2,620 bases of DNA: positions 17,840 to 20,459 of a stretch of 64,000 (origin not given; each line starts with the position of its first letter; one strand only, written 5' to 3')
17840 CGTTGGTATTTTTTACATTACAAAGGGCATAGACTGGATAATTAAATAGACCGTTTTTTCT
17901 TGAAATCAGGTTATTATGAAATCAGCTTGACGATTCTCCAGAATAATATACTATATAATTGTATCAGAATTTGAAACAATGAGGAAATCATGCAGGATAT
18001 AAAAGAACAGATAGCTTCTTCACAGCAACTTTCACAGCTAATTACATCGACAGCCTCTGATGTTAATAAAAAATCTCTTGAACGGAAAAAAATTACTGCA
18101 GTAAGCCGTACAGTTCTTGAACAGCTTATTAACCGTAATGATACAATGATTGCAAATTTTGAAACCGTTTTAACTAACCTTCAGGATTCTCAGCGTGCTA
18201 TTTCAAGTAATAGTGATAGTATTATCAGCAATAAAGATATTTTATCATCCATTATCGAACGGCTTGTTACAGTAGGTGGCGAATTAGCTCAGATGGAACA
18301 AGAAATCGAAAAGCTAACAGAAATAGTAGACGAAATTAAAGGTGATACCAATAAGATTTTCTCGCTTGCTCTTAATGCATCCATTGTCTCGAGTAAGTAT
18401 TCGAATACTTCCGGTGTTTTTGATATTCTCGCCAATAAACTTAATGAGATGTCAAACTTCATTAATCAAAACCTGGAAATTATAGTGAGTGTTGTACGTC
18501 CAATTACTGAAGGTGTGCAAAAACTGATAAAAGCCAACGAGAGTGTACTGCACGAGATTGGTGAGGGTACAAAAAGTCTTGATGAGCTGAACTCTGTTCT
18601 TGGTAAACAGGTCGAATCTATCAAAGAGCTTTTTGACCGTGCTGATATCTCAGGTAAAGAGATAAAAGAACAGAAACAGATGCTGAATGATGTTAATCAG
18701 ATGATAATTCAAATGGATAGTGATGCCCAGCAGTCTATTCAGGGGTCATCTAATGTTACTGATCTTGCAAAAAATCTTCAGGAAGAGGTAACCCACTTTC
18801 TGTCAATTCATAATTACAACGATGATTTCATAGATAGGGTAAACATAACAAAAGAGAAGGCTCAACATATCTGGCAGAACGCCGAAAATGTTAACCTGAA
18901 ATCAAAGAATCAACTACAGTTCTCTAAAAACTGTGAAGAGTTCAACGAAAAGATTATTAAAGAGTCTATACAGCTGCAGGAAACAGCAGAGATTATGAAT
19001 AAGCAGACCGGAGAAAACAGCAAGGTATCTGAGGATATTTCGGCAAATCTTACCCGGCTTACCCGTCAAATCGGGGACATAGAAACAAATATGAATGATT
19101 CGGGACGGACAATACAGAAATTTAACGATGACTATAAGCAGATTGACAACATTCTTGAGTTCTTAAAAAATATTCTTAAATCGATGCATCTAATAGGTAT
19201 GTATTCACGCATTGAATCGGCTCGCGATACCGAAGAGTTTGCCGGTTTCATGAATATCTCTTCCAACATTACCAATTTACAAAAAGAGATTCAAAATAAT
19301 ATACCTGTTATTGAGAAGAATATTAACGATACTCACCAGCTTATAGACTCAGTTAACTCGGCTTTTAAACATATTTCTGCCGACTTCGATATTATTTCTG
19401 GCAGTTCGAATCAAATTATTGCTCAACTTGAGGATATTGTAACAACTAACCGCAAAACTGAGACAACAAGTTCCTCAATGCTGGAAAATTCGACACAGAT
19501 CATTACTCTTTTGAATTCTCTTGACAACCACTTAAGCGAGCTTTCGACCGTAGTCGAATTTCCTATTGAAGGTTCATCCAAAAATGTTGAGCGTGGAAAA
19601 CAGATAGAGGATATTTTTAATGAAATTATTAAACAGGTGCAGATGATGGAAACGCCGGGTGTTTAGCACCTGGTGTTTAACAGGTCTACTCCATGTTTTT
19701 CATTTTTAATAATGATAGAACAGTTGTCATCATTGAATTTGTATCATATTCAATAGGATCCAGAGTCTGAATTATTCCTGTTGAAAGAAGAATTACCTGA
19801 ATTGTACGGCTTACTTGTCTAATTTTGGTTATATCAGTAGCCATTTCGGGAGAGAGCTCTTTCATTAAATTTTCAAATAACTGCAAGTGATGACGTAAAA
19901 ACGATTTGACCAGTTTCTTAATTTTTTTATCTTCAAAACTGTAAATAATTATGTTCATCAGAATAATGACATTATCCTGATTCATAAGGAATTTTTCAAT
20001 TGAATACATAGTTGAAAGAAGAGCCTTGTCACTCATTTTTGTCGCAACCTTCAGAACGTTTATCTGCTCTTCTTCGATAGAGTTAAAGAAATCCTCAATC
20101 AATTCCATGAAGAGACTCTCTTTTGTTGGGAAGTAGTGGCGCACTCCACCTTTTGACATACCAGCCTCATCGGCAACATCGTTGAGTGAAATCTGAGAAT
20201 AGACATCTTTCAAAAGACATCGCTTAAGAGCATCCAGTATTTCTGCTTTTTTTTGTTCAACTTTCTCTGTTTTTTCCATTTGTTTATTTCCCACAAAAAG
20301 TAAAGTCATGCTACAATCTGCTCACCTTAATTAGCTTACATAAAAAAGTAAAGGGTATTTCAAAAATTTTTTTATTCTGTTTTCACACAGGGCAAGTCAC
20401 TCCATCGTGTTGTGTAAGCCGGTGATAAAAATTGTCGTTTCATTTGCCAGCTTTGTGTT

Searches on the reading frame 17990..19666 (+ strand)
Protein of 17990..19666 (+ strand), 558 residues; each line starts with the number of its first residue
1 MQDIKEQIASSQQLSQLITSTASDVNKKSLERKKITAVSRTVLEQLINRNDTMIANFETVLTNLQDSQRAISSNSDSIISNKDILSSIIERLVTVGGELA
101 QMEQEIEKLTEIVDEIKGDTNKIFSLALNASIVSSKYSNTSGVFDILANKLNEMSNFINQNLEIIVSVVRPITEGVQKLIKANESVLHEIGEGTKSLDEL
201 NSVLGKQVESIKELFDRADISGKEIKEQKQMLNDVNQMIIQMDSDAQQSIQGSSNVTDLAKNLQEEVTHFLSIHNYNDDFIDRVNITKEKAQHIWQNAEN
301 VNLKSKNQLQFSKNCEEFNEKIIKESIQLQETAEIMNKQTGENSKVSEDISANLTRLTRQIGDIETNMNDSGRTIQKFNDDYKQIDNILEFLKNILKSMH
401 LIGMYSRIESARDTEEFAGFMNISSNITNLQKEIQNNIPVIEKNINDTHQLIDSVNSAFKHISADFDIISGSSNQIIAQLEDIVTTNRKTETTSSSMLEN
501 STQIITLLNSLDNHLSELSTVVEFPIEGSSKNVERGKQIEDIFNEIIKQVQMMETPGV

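Call 60: search_protein_families(library=pfam, proteins=[window:17990-19666:+], max_evalue=0.00001)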
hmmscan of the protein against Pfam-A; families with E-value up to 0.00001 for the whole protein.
window:17990-19666:+ (558 aa): 1 family
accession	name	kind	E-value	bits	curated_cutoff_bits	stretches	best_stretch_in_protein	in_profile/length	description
PF00015.26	MCPsignal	-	2.7e-08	34.3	34.6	0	93-244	22-170/172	Methyl-accepting chemotaxis protein (MCP) signalling domain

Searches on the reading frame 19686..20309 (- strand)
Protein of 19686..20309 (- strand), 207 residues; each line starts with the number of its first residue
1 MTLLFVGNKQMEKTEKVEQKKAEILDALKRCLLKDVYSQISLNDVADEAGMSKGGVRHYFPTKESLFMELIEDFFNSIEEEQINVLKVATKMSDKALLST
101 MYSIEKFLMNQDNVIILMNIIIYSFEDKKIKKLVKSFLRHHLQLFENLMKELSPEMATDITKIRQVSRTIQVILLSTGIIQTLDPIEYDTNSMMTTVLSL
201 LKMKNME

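Call 8: search_protein_families(library=pfam, proteins=[window:19686-20309:-], max_evalue=0.01)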
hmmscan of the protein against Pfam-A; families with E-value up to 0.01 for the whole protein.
window:19686-20309:- (207 aa): 1 family
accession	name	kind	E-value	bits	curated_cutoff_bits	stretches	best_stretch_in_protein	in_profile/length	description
PF00440.29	TetR_N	-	2.7e-09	37.1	24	1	24-69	1-46/47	Bacterial regulatory proteins, tetR family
